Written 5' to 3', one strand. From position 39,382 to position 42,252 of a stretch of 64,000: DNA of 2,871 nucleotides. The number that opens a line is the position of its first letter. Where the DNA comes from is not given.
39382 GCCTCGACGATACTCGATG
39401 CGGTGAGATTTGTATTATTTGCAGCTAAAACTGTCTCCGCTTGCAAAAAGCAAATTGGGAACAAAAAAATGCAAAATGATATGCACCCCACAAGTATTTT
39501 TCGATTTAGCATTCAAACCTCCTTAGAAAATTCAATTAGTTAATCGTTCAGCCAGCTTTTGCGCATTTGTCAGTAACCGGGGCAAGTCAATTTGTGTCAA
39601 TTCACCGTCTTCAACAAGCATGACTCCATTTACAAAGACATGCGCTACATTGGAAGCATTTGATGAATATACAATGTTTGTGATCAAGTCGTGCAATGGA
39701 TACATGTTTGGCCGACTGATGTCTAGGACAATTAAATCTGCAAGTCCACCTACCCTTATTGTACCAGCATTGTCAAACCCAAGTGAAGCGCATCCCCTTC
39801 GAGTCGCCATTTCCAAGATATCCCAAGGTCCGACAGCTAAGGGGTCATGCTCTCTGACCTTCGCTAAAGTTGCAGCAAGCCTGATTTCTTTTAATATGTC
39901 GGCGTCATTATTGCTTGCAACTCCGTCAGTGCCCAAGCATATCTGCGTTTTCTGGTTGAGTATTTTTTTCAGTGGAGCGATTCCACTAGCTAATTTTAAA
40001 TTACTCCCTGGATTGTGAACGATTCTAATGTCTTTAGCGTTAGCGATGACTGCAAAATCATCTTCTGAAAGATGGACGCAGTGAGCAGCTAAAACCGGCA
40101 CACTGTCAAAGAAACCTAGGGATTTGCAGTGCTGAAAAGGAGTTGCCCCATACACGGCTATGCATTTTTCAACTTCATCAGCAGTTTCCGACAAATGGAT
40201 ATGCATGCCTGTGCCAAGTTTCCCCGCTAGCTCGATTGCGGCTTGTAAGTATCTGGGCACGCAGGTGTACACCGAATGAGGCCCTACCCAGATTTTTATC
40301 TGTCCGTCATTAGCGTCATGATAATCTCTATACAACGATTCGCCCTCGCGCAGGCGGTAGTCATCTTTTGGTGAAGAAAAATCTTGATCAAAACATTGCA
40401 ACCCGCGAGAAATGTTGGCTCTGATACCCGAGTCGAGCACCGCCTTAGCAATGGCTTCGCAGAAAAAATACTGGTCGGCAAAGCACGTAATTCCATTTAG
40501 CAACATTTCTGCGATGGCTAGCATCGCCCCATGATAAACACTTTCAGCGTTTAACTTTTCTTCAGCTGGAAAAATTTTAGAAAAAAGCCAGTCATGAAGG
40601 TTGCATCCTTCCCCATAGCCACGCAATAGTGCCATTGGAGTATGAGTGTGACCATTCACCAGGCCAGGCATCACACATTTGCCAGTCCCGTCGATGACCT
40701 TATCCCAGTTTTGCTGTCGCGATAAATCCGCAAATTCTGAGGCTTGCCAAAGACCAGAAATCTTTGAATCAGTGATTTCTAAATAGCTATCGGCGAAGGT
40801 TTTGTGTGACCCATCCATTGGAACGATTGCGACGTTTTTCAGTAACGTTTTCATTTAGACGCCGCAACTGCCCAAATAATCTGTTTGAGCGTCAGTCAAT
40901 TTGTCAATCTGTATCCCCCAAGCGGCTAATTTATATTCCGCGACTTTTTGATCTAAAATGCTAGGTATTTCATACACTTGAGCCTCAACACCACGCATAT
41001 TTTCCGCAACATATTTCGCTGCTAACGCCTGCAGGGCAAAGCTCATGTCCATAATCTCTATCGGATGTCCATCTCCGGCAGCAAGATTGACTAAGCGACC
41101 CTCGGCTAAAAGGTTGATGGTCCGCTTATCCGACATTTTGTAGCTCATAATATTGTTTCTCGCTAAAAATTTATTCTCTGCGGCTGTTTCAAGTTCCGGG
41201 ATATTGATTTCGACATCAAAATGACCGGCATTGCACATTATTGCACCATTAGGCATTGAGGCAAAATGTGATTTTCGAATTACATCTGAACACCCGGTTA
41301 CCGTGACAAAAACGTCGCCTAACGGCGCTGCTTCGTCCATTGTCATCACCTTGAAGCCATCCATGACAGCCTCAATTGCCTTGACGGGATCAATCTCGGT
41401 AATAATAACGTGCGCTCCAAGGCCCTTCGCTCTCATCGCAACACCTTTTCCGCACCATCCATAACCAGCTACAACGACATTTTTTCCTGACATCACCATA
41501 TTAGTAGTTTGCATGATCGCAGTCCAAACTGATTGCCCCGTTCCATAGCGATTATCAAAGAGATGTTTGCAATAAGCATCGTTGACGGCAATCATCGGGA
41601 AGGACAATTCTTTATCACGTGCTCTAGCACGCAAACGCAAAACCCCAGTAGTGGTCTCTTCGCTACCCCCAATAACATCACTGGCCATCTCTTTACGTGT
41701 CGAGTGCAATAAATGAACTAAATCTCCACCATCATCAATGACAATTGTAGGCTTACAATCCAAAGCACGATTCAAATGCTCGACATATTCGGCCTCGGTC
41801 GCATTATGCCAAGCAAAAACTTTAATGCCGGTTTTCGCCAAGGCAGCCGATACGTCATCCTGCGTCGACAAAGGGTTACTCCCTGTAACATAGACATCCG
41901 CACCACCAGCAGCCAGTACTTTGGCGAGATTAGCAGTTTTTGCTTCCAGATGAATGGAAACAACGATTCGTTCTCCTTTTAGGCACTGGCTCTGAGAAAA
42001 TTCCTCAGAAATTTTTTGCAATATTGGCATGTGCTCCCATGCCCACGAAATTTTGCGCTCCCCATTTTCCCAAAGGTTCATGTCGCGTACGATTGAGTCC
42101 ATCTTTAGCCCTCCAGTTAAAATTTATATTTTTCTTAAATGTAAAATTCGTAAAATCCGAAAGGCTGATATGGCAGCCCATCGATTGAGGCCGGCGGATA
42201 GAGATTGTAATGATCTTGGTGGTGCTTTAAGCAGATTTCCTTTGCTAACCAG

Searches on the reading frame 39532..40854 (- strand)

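Call 58: search_protein_families(library=pfam, proteins=[window:39532-40854:-], max_evalue=0.00001)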
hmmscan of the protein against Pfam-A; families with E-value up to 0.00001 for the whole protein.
window:39532-40854:- (440 aa): 2 families
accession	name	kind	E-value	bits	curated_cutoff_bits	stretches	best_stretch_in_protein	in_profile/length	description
PF01979.26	Amidohydro_1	-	1.1e-63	216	25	1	61-411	2-343/345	Amidohydrolase family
PF07969.17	Amidohydro_3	-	2.8e-15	57.2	29.7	1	173-381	222-448/472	Amidohydrolase family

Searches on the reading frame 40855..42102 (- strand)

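Call 58: search_protein_families(library=pfam, proteins=[window:40855-42102:-], max_evalue=0.00001)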
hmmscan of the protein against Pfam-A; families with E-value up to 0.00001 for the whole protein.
window:40855-42102:- (415 aa): 4 families
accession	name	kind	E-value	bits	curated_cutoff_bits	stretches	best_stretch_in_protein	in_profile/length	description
PF05221.23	AdoHcyase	-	9.7e-58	196.1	25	2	3-137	2-141/299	S-adenosyl-L-homocysteine hydrolase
PF00670.27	AdoHcyase_NAD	-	2.8e-53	180.8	27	1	184-343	1-160/162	S-adenosyl-L-homocysteine hydrolase, NAD binding domain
PF02826.25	2-Hacid_dh_C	-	1.8e-09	37.7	25.1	1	188-294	18-128/178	D-isomer specific 2-hydroxyacid dehydrogenase, NAD binding domain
PF07991.19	KARI_N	-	5.5e-06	26.5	20.6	0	204-290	2-92/165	Acetohydroxy acid isomeroreductase, NADPH-binding domain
